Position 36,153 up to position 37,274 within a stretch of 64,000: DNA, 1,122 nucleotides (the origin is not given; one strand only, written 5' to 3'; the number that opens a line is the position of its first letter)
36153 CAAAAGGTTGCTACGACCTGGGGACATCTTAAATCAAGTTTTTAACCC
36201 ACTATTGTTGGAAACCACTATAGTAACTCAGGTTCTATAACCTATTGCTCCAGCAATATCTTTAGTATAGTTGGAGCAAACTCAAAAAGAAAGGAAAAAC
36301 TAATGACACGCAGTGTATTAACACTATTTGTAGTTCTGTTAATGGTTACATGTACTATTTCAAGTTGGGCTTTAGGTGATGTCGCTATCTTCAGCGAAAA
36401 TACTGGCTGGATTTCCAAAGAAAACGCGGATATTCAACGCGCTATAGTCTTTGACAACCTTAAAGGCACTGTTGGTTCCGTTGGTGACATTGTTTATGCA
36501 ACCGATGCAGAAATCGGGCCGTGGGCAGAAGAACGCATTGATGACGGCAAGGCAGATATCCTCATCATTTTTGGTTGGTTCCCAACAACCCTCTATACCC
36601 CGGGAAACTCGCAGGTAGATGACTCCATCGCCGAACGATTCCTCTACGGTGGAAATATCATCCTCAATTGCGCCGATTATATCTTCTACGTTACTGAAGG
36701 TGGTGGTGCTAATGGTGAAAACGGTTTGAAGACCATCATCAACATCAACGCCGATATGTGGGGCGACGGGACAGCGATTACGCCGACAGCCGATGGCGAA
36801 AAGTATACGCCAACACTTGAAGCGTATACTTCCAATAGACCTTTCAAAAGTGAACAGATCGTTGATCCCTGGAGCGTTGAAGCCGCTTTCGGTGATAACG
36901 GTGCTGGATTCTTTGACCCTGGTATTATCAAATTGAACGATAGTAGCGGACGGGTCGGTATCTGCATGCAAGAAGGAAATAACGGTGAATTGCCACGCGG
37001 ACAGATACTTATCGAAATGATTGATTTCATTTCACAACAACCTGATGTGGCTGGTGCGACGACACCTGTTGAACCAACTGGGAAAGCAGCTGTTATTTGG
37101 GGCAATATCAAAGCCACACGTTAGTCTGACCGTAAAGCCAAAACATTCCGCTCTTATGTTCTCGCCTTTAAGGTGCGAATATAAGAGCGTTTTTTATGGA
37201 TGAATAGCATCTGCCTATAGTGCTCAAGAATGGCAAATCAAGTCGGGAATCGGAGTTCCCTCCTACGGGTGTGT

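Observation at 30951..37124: Co-oriented cluster of FGE-like enzymes, a MauG-type di-haem peroxidase and three paralogous secreted proteins: candidate periplasmic protein-maturation module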

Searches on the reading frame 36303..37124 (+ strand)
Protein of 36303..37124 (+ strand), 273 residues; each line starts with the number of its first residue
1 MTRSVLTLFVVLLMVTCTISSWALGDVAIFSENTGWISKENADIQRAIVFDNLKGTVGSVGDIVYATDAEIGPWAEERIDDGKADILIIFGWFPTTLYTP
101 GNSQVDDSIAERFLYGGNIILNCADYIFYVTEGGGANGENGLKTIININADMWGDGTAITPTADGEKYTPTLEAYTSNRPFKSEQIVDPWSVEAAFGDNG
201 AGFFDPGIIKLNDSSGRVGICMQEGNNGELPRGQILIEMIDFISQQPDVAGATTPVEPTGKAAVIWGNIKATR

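Call 3: search_protein_families(library=pfam, proteins=[window:36303-37124:+], max_evalue=1)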
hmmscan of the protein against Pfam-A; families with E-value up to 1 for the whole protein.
window:36303-37124:+ (273 aa): 1 family
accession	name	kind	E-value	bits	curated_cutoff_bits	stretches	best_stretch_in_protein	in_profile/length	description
PF13253.11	DUF4044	-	0.19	11.7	21.8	1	6-25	11-30/33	Protein of unknown function (DUF4044)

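Call 4: search_protein_families(library=ncbifam, proteins=[window:36303-37124:+], max_evalue=1)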
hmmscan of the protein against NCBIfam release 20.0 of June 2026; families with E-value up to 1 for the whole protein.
window:36303-37124:+ (273 aa): 0 families

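Call 11: find_homologous_proteins(query=window:36303-37124:+, max_evalue=0.001)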
Query window:36303-37124:+ (273 aa): 223 proteins with E <= 0.001 among 899 candidates; the best 120 are listed.
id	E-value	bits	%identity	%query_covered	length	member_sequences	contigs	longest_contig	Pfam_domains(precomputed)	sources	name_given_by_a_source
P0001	5.0e-180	615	100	100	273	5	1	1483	-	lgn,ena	-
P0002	1.9e-159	547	90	100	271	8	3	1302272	-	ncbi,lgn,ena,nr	ncbi:MAG: hypothetical protein OXH39_22670 [Candidatus Poribacteria bacterium]|nr:hypothetical prote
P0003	1.2e-158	545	88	100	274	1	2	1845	-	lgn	-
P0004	2.6e-158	544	88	100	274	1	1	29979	-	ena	-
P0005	3.4e-158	543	87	100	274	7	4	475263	-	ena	-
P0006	1.5e-157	541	87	100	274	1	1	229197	-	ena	-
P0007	1.6e-157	541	88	100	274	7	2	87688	-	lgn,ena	-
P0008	2.3e-157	541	86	100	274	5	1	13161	-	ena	-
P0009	6.8e-157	539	88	100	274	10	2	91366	-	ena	-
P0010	8.7e-157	539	88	100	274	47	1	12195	-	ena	-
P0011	1.8e-156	538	86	100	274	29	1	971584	-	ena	-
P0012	1.5e-155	535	88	99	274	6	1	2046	-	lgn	-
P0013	1.5e-155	535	86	100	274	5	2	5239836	-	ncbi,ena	-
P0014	1.5e-155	535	86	100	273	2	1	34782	-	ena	-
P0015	2.2e-155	534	87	99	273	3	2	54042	-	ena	-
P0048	2.1e-134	465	83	91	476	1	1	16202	PF00404.25,PF18962.8,PF13860.13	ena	-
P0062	1.9e-121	423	72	99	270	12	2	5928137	-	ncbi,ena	-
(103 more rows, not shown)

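Call 13: find_encoding_contigs(protein=P0013, flank=10000, max_places=3)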
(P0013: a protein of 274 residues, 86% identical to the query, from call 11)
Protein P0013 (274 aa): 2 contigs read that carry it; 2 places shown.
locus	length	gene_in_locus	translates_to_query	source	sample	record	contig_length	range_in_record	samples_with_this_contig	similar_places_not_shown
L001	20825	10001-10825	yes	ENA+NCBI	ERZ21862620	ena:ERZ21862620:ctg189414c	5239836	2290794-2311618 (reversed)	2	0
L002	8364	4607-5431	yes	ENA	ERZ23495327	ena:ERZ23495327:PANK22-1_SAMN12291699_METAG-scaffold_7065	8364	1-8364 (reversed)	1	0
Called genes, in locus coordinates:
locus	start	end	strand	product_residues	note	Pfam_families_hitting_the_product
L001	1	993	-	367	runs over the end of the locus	PF28273:PP_RS20740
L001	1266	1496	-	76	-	-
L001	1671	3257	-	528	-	PF02518:HATPase_c (weak), PF13589:HATPase_c_3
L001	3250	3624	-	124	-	PF14072:DndB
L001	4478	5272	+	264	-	-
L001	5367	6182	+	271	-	PF03781:FGE-sulfatase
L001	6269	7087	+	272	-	PF03781:FGE-sulfatase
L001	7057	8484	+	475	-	PF03150:CCP_MauG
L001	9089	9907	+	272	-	-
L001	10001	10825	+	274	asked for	-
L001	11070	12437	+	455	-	PF01011:PQQ (faint), PF13360:PQQ_2, PF13570:Beta-prop_ACSF4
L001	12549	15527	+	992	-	PF00675:Peptidase_M16 (weak), PF05193:Peptidase_M16_C, PF08367:M16C_assoc, PF22516:PreP_C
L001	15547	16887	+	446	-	PF13360:PQQ_2, PF25293:Beta-prop_EMC1_N (faint), PF13570:Beta-prop_ACSF4, PF13360:PQQ_2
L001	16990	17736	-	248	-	PF00106:adh_short, PF08659:KR, PF13561:adh_short_C2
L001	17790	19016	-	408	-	-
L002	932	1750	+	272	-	PF03781:FGE-sulfatase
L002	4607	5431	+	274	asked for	-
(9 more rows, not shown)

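Call 14: find_encoding_contigs(protein=P0062, flank=10000, max_places=3)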
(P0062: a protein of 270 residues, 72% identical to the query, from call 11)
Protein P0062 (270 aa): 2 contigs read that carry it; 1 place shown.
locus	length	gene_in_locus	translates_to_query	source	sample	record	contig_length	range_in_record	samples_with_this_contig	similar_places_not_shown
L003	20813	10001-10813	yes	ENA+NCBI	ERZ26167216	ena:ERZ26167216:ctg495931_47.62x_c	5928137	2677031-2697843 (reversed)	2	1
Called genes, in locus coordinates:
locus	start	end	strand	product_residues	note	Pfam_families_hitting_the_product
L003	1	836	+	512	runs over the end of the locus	PF13541:ChlI, PF00158:Sigma54_activat (faint), PF00493:MCM (faint), PF01078:Mg_chelatase, PF07728:AAA_5, PF13335:Mg_chelatase_C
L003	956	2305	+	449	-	PF00884:Sulfatase, PF01663:Phosphodiest (faint), PF16347:SGSH_C (weak)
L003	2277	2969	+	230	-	PF03848:TehB (weak), PF13489:Methyltransf_23 (weak), PF13847:Methyltransf_31 (weak), PF08241:Methyltransf_11, PF08242:Methyltransf_12 (weak), PF13649:Methyltransf_25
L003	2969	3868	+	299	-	PF00149:Metallophos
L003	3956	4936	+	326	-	PF00005:ABC_tran, PF13304:AAA_21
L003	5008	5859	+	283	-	PF03781:FGE-sulfatase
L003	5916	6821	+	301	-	PF03781:FGE-sulfatase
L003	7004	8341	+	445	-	PF03150:CCP_MauG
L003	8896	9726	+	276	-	-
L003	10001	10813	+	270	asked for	-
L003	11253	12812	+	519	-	PF00285:Citrate_synt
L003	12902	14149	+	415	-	PF00180:Iso_dh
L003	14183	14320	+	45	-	-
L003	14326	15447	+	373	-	-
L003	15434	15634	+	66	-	-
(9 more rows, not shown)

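Call 22: predict_structure(alignment_id=A1)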
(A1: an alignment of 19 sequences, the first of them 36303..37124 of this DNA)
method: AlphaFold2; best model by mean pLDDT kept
length: 273 residues; sequences in the alignment: 19
mean_pLDDT: 79.0   pTM: 0.79
mean pLDDT of the five models: 79.0, 78.5, 78.4, 78.1, 76.8
residues with pLDDT >= 90: 119; 70-90: 80; 50-70: 38; < 50: 36
segments of 3 or more residues with pLDDT < 50: 17-21, 132-139, 253-273
pLDDT, mean of each block of 10 residues (from residue 1): 65 51 82 77 91 91 94 94 91 81 70 92 64 45 75 81 97 91 89 95 92 91 83 96 88 45 35 36
secondary structure, 60 per line:
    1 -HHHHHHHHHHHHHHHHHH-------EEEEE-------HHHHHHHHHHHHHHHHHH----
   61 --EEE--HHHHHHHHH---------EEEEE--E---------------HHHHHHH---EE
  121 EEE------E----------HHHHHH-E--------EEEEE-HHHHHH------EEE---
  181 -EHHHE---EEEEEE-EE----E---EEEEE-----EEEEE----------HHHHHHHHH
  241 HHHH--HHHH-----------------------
elements in order: H2-19 E27-31 H39-56 E63-65 H68-76 E86-90 H109-115 E119-123 H141-146 E157-161 H163-168 E175-177 E190-195 E207-211 E217-221 H232-244 H247-250

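Call 30: search_protein_representatives(alignment_id=A1)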
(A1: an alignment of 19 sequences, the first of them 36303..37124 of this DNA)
Query: 19 sequences, 266 profile positions. Proteins with E-value up to 0.001 (for the whole library): 356; up to 1e-10: 252; up to 1e-30: 126. The best 150 are listed.
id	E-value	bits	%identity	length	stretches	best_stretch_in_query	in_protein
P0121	5.4e-208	704.5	-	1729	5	1-245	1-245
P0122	9.1e-166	566.1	-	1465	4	23-240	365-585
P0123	4.7e-155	530.9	-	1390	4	18-244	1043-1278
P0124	1.8e-141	486.4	-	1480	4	3-249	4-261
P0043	5.1e-132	455.4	-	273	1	2-265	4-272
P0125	1.9e-128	443.7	-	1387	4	20-239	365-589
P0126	7.4e-122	422.1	-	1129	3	9-245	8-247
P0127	5.2e-121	419.3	-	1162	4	8-239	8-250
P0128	1.2e-116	405.0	-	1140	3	8-236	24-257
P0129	3.0e-110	384.0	-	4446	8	19-241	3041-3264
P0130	2.2e-103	361.5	-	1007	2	26-242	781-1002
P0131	2.0e-102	358.4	-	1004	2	31-243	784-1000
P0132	5.3e-87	307.8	-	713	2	25-243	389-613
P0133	2.1e-85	302.6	-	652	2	10-247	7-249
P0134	9.8e-77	274.1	-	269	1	6-264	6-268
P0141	6.6e-61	222.2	-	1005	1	1-239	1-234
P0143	1.8e-59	217.5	-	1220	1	9-240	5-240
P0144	3.5e-58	213.3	-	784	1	1-240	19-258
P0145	4.4e-58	213.0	-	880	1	4-241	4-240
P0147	3.0e-57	210.3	-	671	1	26-240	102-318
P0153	4.8e-55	203.0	-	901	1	26-242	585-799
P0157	2.7e-52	194.0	-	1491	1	4-240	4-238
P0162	8.4e-51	189.1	-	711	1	1-246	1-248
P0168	2.5e-48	181.0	-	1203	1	1-248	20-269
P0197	7.5e-37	143.4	-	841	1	76-240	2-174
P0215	1.9e-34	135.5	-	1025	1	15-241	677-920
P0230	3.0e-32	128.3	-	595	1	22-251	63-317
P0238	1.1e-31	126.5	-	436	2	26-128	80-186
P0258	1.8e-28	115.9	-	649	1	26-251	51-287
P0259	1.8e-28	115.9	-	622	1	17-243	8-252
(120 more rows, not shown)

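Call 31: search_protein_families(library=pfam, proteins=[P0121, P0130, P0141, P0143, P0145, P0153, P0157, P0144], max_evalue=0.001)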
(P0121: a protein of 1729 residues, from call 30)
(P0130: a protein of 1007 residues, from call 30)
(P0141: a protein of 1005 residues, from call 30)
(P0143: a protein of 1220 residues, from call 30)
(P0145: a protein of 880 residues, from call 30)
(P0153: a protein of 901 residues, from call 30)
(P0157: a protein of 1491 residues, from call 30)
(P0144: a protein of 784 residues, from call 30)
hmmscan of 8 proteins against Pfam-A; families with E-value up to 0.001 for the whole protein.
P0121 (1729 aa): 0 families

P0130 (1007 aa): 3 families
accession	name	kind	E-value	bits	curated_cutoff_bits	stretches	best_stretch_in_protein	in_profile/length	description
PF00754.31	F5_F8_type_C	-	4e-09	37.1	28.2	1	359-489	4-114/127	F5/8 type C domain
PF16656.11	Pur_ac_phosph_N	-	1e-05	26.4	30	0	264-347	11-93/93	Purple acid Phosphatase, N-terminal domain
PF22633.2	F5_F8_type_C_2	-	2.3e-05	25.4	27.8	1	387-485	8-91/91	NedA-like, galactose-binding domain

P0141 (1005 aa): 3 families
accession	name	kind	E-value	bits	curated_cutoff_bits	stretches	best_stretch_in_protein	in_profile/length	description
PF13385.13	Laminin_G_3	-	2.9e-19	70.2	27.6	1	843-990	1-149/151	Concanavalin A-like lectin/glucanases superfamily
PF00754.31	F5_F8_type_C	-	1.1e-10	42.1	28.2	1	351-488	2-123/127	F5/8 type C domain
PF22633.2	F5_F8_type_C_2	-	1e-06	29.7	27.8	1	379-477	8-91/91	NedA-like, galactose-binding domain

P0143 (1220 aa): 3 families
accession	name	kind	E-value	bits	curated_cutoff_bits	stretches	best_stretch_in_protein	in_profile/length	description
PF13385.13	Laminin_G_3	-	3.9e-24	86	27.6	1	478-637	2-150/151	Concanavalin A-like lectin/glucanases superfamily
PF16656.11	Pur_ac_phosph_N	-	6.1e-06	27.2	30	0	660-738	12-91/93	Purple acid Phosphatase, N-terminal domain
PF25788.1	Ig_Rha78A_N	-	0.00055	20.6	27.4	0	710-729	69-88/105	Rha78A-like, N-terminal immunoglobulin domain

P0145 (880 aa): 2 families
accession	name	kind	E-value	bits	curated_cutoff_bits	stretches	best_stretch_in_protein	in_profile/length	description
PF07691.17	PA14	-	7.2e-24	84.7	24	1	454-585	4-145/147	PA14 domain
PF16656.11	Pur_ac_phosph_N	-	0.00034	21.6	30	0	598-689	2-91/93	Purple acid Phosphatase, N-terminal domain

P0153 (901 aa): 3 families
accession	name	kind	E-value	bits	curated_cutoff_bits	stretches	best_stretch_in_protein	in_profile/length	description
PF16317.11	Glyco_hydro_99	-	7.3e-25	88.3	33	1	217-457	64-307/341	Glycosyl hydrolase family 99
PF14307.12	Glyco_tran_WbsX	-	8.1e-06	26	25.1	0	398-465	274-347/350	Glycosyltransferase WbsX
PF03659.20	Glyco_hydro_71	-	0.00093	18.5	34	0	223-334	15-120/375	Glycosyl hydrolase family 71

P0157 (1491 aa): 4 families
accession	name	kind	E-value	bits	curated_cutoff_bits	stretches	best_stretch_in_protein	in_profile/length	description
PF13385.13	Laminin_G_3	-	1e-78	263.1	27.6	4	475-634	1-150/151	Concanavalin A-like lectin/glucanases superfamily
PF02973.23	Sialidase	-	7.6e-08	32.5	26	0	572-637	117-184/189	Sialidase, N-terminal domain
PF00041.27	fn3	-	1.3e-05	25.7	25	0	348-409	11-71/84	Fibronectin type III domain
PF16656.11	Pur_ac_phosph_N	-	0.00016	22.6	30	0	350-412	12-82/93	Purple acid Phosphatase, N-terminal domain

P0144 (784 aa): 2 families
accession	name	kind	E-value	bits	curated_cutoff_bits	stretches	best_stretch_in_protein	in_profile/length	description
PF13385.13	Laminin_G_3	-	5e-28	98.6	27.6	1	523-677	2-151/151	Concanavalin A-like lectin/glucanases superfamily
PF02210.31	Laminin_G_2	-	9.6e-06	26.5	22.9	1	600-668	50-125/126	Laminin G domain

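Call 33: find_related_loci(query=A1, collection=genome_contigs, flank=10000)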
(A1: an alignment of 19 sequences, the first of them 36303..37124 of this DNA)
Query A1 (273 aa) in genome_contigs; peptide patterns used: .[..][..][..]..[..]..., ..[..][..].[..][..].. (x = any residue, [..] = any of these).
97 stretches matched a pattern; 51 encode a relative of the query (tblastn E <= 1e-3); 46 distinct loci.
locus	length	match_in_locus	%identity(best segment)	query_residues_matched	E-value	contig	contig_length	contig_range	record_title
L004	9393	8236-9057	86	1-273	3e-158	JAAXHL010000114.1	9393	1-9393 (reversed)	MAG: Candidatus Poribacteria bacterium isolate Plut_88888 unfiltered_Plut_88888_genomic_contig_738019, whole genome shot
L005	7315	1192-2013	83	1-273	1e-150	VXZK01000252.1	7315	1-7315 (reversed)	MAG: Candidatus Poribacteria bacterium isolate SB0670_bin_33 NODE_4720_length_7315_cov_20.147521, whole genome shotgun s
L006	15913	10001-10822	87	1-273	3e-150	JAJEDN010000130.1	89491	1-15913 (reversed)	MAG: Candidatus Poribacteria bacterium isolate p16x33bins.23 k141_1314378, whole genome shotgun sequence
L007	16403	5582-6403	86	1-273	8e-150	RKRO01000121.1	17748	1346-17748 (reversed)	MAG: Candidatus Poribacteria bacterium isolate PNGco_C_bin3 scaffold_396, whole genome shotgun sequence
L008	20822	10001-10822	86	1-273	1e-149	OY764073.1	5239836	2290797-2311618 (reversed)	MAG: Candidatus Poribacteria bacterium isolate c0dbee2e-4153-42cb-9392-5991059e4d04 genome assembly, chromosome: 1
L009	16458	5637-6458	86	1-273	6e-149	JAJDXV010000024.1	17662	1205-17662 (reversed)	MAG: Candidatus Poribacteria bacterium isolate jk18x27bins.53 k141_379010, whole genome shotgun sequence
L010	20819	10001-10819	86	1-273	3e-148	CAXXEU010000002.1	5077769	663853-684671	MAG: Candidatus Poribacteria bacterium isolate 3e89c7d8-7361-487e-81cd-bcd86543e134 genome assembly, contig: contig_2, w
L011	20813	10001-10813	86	1-270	5e-148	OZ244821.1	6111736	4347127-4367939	MAG: Candidatus Poribacteria bacterium isolate f8e195d4-717b-4ac2-aaf5-fcbd41c48ae0 genome assembly, chromosome: 1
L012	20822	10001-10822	85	1-273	1e-147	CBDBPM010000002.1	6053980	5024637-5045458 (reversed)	MAG: Candidatus Poribacteria bacterium isolate 2ce76e30-9b7a-4682-b141-86baa08e5e2a genome assembly, contig: contig_2, w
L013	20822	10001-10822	85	1-273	2e-146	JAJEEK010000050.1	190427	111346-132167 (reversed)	MAG: Candidatus Poribacteria bacterium isolate p16x34bins.28 k141_12625, whole genome shotgun sequence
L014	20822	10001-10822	84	1-273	7e-146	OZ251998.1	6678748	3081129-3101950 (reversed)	MAG: Candidatus Poribacteria bacterium isolate 8f110123-501e-42ad-9d55-583bbc997c7d genome assembly, chromosome: 1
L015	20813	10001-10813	85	1-273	2e-145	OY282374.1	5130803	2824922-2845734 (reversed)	MAG: Candidatus Poribacteria bacterium genome assembly, chromosome: 1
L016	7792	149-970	84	1-273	1e-145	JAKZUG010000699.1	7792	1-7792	MAG: Candidatus Poribacteria bacterium isolate Langseth_MAG_00079 Langseth_MAG_00079_000000000699, whole genome shotgun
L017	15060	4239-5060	84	1-273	4e-145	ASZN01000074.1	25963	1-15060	Candidatus Poribacteria bacterium WGA-3G POR3G_contig_74.75_C, whole genome shotgun sequence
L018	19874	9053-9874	88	1-273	1e-144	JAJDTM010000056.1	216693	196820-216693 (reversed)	MAG: Candidatus Poribacteria bacterium isolate jk18x1bzbins.25 k141_294038, whole genome shotgun sequence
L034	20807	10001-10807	77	3-273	3e-131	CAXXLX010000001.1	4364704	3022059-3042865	MAG: Candidatus Poribacteria bacterium isolate 1c23486e-f1bb-4f7c-a5ff-9ffc904aba33 genome assembly, contig: contig_1, w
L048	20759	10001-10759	44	13-273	3e-56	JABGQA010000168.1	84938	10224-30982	MAG: Candidatus Poribacteria bacterium isolate co234_bin45 NODE_546_length_84938_cov_9.289775, whole genome shotgun sequ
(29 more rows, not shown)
